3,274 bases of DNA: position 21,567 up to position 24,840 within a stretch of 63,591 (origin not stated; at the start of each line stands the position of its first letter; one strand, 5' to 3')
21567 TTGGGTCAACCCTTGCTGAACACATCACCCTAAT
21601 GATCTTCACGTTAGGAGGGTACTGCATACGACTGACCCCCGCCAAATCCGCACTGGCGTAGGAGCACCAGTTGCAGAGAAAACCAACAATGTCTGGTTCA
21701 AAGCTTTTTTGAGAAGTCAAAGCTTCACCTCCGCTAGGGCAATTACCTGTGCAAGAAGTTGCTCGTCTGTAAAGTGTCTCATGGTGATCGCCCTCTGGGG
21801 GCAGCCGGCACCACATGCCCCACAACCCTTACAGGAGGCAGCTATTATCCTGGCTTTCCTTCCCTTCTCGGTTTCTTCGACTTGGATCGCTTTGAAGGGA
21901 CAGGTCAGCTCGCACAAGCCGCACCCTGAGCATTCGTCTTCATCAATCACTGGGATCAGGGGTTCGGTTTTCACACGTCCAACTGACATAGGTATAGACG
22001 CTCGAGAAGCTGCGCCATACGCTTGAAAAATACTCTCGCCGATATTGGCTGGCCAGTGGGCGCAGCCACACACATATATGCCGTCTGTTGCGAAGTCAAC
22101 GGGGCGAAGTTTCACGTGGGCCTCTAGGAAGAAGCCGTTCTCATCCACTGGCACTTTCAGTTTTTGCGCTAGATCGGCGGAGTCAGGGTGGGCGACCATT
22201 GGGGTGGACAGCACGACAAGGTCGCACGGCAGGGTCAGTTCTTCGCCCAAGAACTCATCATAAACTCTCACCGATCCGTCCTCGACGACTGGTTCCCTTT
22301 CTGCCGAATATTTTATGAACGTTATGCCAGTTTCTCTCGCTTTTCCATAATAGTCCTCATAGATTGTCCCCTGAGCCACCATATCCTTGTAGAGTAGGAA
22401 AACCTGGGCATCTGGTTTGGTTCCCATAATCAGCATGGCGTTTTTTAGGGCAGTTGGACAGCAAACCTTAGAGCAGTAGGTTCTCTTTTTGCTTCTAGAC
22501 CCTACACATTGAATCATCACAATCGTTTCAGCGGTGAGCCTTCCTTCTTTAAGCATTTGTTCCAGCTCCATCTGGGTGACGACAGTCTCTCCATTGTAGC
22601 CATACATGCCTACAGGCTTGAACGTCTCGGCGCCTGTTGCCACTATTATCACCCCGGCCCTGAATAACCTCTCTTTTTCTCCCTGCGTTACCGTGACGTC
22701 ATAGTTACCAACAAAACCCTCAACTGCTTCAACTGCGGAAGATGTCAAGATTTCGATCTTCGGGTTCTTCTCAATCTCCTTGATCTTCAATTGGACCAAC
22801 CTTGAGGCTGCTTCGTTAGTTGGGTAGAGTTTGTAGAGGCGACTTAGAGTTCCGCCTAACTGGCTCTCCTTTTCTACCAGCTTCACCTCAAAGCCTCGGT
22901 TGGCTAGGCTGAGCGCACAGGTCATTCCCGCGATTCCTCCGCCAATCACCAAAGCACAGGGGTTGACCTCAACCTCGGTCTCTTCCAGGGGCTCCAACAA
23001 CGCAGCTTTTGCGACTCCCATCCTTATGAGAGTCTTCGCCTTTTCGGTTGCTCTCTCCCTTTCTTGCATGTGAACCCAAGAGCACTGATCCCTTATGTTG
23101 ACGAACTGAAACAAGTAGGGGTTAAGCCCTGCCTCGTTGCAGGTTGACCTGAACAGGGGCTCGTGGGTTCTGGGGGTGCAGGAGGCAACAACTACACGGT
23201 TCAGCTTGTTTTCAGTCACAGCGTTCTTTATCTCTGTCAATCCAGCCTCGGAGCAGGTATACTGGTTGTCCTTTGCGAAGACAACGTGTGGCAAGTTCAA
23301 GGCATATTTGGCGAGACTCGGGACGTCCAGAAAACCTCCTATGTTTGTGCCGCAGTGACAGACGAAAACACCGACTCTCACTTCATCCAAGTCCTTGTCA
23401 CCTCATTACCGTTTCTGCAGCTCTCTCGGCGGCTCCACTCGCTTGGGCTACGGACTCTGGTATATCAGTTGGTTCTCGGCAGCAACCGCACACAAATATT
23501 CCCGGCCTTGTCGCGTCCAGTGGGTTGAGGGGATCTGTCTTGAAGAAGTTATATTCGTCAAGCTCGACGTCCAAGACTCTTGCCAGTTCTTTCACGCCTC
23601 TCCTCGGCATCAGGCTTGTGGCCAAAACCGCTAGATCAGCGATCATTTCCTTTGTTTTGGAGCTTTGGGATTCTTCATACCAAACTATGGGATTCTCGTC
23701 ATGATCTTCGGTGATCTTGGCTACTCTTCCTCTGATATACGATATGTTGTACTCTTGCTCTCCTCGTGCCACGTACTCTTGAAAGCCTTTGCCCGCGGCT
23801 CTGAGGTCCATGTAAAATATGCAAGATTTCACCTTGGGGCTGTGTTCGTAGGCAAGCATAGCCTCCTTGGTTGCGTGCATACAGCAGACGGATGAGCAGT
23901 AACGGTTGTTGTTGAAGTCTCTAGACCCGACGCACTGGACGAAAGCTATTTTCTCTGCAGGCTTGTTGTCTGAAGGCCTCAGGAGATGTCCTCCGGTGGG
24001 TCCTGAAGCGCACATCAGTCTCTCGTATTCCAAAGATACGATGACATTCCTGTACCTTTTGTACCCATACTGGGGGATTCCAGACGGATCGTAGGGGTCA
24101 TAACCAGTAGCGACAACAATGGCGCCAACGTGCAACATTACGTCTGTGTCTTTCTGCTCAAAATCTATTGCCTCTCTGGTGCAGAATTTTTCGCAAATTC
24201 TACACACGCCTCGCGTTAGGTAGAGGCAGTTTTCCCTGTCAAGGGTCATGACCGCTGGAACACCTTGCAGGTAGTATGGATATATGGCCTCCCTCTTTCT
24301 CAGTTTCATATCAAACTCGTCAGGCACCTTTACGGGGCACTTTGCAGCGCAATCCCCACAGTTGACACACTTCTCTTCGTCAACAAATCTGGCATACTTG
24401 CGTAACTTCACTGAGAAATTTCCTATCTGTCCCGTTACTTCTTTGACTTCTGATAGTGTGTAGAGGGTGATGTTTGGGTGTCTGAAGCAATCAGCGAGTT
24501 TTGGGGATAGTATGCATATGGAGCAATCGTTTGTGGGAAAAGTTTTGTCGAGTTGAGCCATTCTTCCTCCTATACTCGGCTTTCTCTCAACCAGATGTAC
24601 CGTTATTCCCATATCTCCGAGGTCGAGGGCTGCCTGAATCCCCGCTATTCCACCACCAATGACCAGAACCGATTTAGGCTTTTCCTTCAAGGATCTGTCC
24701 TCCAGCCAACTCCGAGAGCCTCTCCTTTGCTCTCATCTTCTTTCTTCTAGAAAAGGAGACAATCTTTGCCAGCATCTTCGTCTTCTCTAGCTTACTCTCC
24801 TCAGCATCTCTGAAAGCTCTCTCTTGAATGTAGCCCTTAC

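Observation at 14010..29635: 15-kb Hdr/Flx-type redox supercluster without hydrogenase or methanogenesis genes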

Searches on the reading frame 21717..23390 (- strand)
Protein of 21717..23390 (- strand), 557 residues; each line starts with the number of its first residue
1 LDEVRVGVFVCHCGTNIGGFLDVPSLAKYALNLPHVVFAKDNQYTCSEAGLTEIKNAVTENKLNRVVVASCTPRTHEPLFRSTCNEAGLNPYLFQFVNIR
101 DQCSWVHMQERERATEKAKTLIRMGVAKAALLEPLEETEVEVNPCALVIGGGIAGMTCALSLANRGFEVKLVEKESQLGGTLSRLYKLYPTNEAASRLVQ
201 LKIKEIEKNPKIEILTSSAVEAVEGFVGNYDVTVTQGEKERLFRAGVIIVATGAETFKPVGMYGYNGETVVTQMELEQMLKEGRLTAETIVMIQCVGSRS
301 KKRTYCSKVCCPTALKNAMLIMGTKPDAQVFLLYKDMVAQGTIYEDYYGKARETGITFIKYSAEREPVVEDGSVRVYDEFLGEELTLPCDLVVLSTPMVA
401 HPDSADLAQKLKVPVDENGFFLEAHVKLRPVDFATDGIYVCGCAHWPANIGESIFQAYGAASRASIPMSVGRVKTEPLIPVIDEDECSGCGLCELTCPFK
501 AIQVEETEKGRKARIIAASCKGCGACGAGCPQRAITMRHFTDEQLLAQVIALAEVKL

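Call 3: search_protein_families(library=pfam, proteins=[window:21717-23390:-])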
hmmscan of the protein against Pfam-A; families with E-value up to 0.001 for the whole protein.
window:21717-23390:- (557 aa): 18 families
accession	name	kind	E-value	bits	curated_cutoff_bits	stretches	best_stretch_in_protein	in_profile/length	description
PF07992.20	Pyr_redox_2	-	1.4e-14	54.7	26.1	1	147-274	4-130/291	Pyridine nucleotide-disulphide oxidoreductase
PF01266.30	DAO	-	2.1e-10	41.1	27.9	1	147-184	3-41/353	FAD dependent oxidoreductase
PF03486.20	HI0933_like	-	6.5e-10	39.3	50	1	147-179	4-36/244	HI0933-like protein Rossmann domain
PF12838.12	Fer4_7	-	1.4e-09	38.7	27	1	487-534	2-52/52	4Fe-4S dicluster domain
PF14697.11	Fer4_21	-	2.3e-09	37.7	35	1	481-537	2-59/59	4Fe-4S dicluster domain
PF13450.12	NAD_binding_8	-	4.3e-09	36.9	21.9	1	148-182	1-35/68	NAD(P)-binding Rossmann-like domain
PF00037.32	Fer4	-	8.2e-09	35.4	21.1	1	480-503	1-24/24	4Fe-4S binding domain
PF13237.11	Fer4_10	-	6.8e-08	32.8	25.5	1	480-531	2-53/53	4Fe-4S dicluster domain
PF00890.30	FAD_binding_2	-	9e-08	32.1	20.4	1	147-182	3-38/414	FAD binding domain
PF12831.13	FAD_oxidored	-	1.6e-07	31.4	27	1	147-184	3-40/416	FAD dependent oxidoreductase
PF13187.11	Fer4_9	-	5e-07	30.1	27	1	486-535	1-52/52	4Fe-4S dicluster domain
PF25160.1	LdpA_Fe-S-bd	-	7.1e-06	26.2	27.6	0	483-505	24-46/49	LdpA Fe-S cluster-binding domain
PF00070.33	Pyr_redox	-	7.5e-06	26.8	22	1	147-225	3-68/82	Pyridine nucleotide-disulphide oxidoreductase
PF01134.28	GIDA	-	2.4e-05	24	22.1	1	147-176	3-32/391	Glucose inhibited division protein A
PF13738.12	Pyr_redox_3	-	3.8e-05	23.5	30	1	147-254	168-267/305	Pyridine nucleotide-disulphide oxidoreductase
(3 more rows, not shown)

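Call 8: search_protein_families(library=ncbifam, proteins=[window:21717-23390:-], max_evalue=0.00001)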
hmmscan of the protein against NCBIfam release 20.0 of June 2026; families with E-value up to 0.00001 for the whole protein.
window:21717-23390:- (557 aa): 54 families (the best 25 are shown)
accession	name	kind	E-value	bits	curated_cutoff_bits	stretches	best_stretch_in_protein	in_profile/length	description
NF040770.1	hetero_SS_HdrA2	exception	3.3e-172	574.5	1100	2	5-236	1-232/777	CoB-CoM heterodisulfide reductase HdrA2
NF041778.1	hetero_SS_HdrA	equivalog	1.7e-123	413.1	1400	2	242-554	325-652/771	ferredoxin:CoB-CoM heterodisulfide reductase subunit HdrA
NF041891.1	hdrA_Methbact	equivalog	6.7e-110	368.5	1300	2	243-551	313-634/762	ferredoxin:CoB-CoM heterodisulfide reductase subunit HdrA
NF009410.0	PRK12771.1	subfamily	1.7e-13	50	516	1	147-284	142-263/566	NAD(P)-binding protein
TIGR02179.1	PorD_KorD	subfamily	1.6e-12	47.3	60.05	1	478-538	18-75/78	2-oxoacid:acceptor oxidoreductase, delta subunit, pyruvate/2-ketoisovalerate family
TIGR03997.1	mycofact_OYE_2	equivalog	2.4e-12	46.1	793.15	1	146-400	382-604/645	mycofactocin system FadH/OYE family oxidoreductase 2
NF040684.1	PorD_Arch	equivalog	1.8e-11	43.9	120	1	478-538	25-82/85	pyruvate synthase subunit PorD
TIGR00275.1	TIGR00275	subfamily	6.7e-10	38.3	183.8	0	147-179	2-34/401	aminoacetone oxidase family FAD-binding enzyme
NF038196.1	ferrodoxin_EFR1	subfamily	3.1e-09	37.2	75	1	484-541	183-235/242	EFR1 family ferrodoxin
TIGR03197.1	MnmC_Cterm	equivalog_domain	3.4e-09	36.3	174.2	1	146-179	2-35/400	FAD-dependent 5-carboxymethylaminomethyl-2-thiouridine(34) oxidoreductase MnmC1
NF045599.1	bili_reduct_long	exception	4.6e-09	35.1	750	1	147-272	385-492/641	bilirubin reductase, long form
NF005415.0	PRK06991.1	equivalog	4.7e-09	36.3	281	1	464-544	63-141/284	electron transport complex subunit RsxB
NF007202.0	PRK09623.1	equivalog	5.6e-09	36.3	166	1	478-538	44-101/105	3-methyl-2-oxobutanoate dehydrogenase subunit delta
NF045763.1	PhenlGlyoxDHPadF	equivalog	6.4e-09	35.9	150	1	478-536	24-78/78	NADH-dependent phenylglyoxylate dehydrogenase subunit delta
NF045663.1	diclust_near_Sec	equivalog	8.4e-09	34.1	530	1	146-225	109-189/759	pyridine nucleotide-disulfide oxidoreductase/dicluster-binding protein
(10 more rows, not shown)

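Call 36: search_solved_structures(query=window:21717-23390:-, max_evalue=1e-50, show_alignments=1)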
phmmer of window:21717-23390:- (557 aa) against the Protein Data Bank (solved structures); distinct sequences matched with E-value up to 1e-50: 5.
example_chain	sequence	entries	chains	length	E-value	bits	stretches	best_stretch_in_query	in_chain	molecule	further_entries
5odc_A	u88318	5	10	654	6.5e-139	467.3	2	1-235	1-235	Heterodisulfide reductase, subunit A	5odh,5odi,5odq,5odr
8rvu_a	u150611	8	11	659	2.9e-136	458.5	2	1-235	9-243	H(2):CoB-CoM heterodisulfide,ferredoxin reductase subunit A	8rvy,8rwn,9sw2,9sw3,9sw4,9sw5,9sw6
8rvv_A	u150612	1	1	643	2.9e-135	455.2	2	5-235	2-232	H(2):CoB-CoM heterodisulfide,ferredoxin reductase subunit A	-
9sfi_A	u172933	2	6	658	2.9e-125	422.2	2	239-550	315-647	CoB--CoM heterodisulfide reductase iron-sulfur subunit A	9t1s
7bkb_A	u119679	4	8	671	2.5e-120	405.9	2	3-236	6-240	CoB--CoM heterodisulfide reductase iron-sulfur subunit A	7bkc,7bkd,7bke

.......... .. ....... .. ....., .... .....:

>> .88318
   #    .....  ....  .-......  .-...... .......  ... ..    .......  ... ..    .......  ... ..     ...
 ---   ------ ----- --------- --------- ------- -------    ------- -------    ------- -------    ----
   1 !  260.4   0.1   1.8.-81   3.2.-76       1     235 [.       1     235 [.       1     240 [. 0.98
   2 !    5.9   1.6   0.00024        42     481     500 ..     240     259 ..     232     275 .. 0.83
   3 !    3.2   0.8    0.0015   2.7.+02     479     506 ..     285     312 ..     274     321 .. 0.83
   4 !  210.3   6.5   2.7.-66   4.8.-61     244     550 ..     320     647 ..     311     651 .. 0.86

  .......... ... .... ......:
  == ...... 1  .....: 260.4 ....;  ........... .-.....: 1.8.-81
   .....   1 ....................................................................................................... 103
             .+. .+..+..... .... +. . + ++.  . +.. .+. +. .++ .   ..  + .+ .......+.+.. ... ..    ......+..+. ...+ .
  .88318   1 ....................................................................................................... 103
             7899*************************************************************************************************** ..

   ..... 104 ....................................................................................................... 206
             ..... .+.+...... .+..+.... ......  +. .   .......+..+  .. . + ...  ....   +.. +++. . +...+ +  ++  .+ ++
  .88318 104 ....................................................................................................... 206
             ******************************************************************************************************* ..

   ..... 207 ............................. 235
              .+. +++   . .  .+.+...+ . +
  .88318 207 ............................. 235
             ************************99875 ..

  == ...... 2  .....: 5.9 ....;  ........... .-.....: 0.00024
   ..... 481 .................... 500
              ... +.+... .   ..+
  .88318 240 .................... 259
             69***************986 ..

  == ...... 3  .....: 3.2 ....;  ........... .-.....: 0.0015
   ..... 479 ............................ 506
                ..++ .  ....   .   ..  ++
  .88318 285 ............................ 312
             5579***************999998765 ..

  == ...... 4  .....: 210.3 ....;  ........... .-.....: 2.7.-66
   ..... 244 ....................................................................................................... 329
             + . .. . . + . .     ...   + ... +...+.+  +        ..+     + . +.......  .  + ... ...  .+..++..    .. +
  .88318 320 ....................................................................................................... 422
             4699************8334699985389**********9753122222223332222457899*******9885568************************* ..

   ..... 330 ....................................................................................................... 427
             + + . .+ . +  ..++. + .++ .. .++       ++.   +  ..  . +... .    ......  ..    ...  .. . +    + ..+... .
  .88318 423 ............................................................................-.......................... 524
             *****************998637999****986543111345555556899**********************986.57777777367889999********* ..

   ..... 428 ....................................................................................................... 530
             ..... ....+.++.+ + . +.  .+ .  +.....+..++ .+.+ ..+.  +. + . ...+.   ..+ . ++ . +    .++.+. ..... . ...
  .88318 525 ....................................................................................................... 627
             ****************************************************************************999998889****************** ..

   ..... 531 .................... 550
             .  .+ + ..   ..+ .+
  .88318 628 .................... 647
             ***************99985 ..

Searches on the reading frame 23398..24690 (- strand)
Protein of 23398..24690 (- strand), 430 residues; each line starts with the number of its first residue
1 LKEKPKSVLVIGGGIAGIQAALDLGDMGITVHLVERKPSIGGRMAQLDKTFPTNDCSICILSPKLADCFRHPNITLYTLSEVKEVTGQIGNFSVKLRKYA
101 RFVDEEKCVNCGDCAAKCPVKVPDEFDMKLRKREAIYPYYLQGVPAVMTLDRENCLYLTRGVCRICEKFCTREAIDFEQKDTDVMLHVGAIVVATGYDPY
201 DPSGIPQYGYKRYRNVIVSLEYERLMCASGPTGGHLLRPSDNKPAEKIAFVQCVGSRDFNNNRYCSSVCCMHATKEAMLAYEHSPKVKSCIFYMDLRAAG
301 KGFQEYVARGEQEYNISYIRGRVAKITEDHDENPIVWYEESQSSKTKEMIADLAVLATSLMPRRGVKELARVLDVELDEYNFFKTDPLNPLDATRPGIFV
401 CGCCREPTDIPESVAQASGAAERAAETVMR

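Call 3: search_protein_families(library=pfam, proteins=[window:23398-24690:-])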
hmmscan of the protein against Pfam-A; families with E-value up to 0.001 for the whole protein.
window:23398-24690:- (430 aa): 16 families
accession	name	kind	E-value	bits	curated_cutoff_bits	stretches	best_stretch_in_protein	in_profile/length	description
PF07992.20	Pyr_redox_2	-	5.5e-12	46.1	26.1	1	7-207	2-118/291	Pyridine nucleotide-disulphide oxidoreductase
PF12831.13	FAD_oxidored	-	3.3e-08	33.7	27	1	8-45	2-39/416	FAD dependent oxidoreductase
PF13450.12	NAD_binding_8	-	4.2e-06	27.4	21.9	1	10-46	1-37/68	NAD(P)-binding Rossmann-like domain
PF01266.30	DAO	-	1e-05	25.7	27.9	1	8-41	2-35/353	FAD dependent oxidoreductase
PF00070.33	Pyr_redox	-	1.1e-05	26.2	22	1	7-43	1-36/82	Pyridine nucleotide-disulphide oxidoreductase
PF00037.32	Fer4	-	5.9e-05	23.1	21.1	1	103-122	3-22/24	4Fe-4S binding domain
PF01134.28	GIDA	-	6.9e-05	22.5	22.1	1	8-37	2-31/391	Glucose inhibited division protein A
PF00890.30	FAD_binding_2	-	8.6e-05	22.3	20.4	1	8-43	2-37/414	FAD binding domain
PF13237.11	Fer4_10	-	0.00012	22.4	25.5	1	103-128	4-30/53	4Fe-4S dicluster domain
PF12837.12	Fer4_6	-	0.00017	21.8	25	1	103-122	4-23/24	4Fe-4S binding domain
PF01262.27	AlaDh_PNT_C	-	0.0002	21.3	23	1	4-58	27-78/214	Alanine dehydrogenase/PNT, C-terminal domain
PF13738.12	Pyr_redox_3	-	0.00024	20.9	30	1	6-100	165-253/305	Pyridine nucleotide-disulphide oxidoreductase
PF12797.12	Fer4_2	-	0.00035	20.8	24.5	1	101-120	3-22/22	4Fe-4S binding domain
PF12838.12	Fer4_7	-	0.00038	21.3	27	1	99-122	30-52/52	4Fe-4S dicluster domain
PF13454.12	NAD_binding_9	-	0.0004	20.8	21.8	0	10-48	2-44/155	FAD-NAD(P)-binding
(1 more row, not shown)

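Call 8: search_protein_families(library=ncbifam, proteins=[window:23398-24690:-], max_evalue=0.00001)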
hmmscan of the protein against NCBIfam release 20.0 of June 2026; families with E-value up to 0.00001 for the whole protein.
window:23398-24690:- (430 aa): 14 families
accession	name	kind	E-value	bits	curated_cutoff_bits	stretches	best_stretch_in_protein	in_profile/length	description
NF040770.1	hetero_SS_HdrA2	exception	1.6e-159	532.5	1100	1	6-427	140-559/777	CoB-CoM heterodisulfide reductase HdrA2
NF041778.1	hetero_SS_HdrA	equivalog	4.4e-125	418.3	1400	1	7-427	144-569/771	ferredoxin:CoB-CoM heterodisulfide reductase subunit HdrA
NF041891.1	hdrA_Methbact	equivalog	3.1e-110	369.6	1300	1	3-428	131-556/762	ferredoxin:CoB-CoM heterodisulfide reductase subunit HdrA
TIGR03467.1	HpnE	equivalog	1.5e-08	34.4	283.05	1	8-45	1-38/430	hydroxysqualene dehydroxylase HpnE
NF042909.1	FMH_DH_FwdF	exception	2.2e-07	30.3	375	1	103-183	52-124/336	tungsten-dependent formylmethanofuran dehydrogenase subunit FwdF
NF045637.1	carotdesatCrtDProt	equivalog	2.3e-07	29.7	580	1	8-49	1-42/485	1-hydroxycarotenoid 3,4-desaturase CrtD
NF005560.0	PRK07233.1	equivalog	4.8e-07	29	252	1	7-48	2-43/435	hypothetical protein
TIGR02734.1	crtI_fam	subfamily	5.1e-07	28.7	238.1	1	8-49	1-42/504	phytoene desaturase family protein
NF005313.0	PRK06847.1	subfamily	1.3e-06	27.7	372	1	5-39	4-38/375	hypothetical protein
NF041087.1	bile_acid_BaiCD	equivalog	2.9e-06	25.7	825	1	3-45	378-420/642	bile acid Fe-S flavoenzyme BaiCD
NF009410.0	PRK12771.1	subfamily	3e-06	26.1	516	0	5-44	138-177/566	NAD(P)-binding protein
TIGR01350.1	lipoamide_DH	equivalog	5e-06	25.5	408.8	0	1-42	166-207/461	dihydrolipoyl dehydrogenase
NF058655.1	CrtID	equivalog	5.4e-06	25.5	640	0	8-49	1-42/478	bifunctional phytoene desaturase/3,4-desaturase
TIGR03997.1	mycofact_OYE_2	equivalog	7.1e-06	24.7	793.15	1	4-47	378-421/645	mycofactocin system FadH/OYE family oxidoreductase 2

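Call 37: search_solved_structures(query=window:23398-24690:-, max_evalue=1e-50, show_alignments=1)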
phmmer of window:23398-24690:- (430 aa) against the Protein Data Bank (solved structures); distinct sequences matched with E-value up to 1e-50: 5.
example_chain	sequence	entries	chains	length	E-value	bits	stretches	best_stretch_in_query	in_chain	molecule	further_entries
5odc_A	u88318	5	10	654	4.6e-132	443.8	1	8-426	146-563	Heterodisulfide reductase, subunit A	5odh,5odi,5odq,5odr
8rvv_A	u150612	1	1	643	9.1e-124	416.5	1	8-426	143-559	H(2):CoB-CoM heterodisulfide,ferredoxin reductase subunit A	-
8rvu_a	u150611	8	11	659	9.8e-124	416.4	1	8-426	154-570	H(2):CoB-CoM heterodisulfide,ferredoxin reductase subunit A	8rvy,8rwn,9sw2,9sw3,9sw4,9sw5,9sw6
9sfi_A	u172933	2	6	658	3.4e-123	414.6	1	5-425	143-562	CoB--CoM heterodisulfide reductase iron-sulfur subunit A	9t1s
7bkb_A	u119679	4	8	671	5.8e-113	380.9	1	6-425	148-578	CoB--CoM heterodisulfide reductase iron-sulfur subunit A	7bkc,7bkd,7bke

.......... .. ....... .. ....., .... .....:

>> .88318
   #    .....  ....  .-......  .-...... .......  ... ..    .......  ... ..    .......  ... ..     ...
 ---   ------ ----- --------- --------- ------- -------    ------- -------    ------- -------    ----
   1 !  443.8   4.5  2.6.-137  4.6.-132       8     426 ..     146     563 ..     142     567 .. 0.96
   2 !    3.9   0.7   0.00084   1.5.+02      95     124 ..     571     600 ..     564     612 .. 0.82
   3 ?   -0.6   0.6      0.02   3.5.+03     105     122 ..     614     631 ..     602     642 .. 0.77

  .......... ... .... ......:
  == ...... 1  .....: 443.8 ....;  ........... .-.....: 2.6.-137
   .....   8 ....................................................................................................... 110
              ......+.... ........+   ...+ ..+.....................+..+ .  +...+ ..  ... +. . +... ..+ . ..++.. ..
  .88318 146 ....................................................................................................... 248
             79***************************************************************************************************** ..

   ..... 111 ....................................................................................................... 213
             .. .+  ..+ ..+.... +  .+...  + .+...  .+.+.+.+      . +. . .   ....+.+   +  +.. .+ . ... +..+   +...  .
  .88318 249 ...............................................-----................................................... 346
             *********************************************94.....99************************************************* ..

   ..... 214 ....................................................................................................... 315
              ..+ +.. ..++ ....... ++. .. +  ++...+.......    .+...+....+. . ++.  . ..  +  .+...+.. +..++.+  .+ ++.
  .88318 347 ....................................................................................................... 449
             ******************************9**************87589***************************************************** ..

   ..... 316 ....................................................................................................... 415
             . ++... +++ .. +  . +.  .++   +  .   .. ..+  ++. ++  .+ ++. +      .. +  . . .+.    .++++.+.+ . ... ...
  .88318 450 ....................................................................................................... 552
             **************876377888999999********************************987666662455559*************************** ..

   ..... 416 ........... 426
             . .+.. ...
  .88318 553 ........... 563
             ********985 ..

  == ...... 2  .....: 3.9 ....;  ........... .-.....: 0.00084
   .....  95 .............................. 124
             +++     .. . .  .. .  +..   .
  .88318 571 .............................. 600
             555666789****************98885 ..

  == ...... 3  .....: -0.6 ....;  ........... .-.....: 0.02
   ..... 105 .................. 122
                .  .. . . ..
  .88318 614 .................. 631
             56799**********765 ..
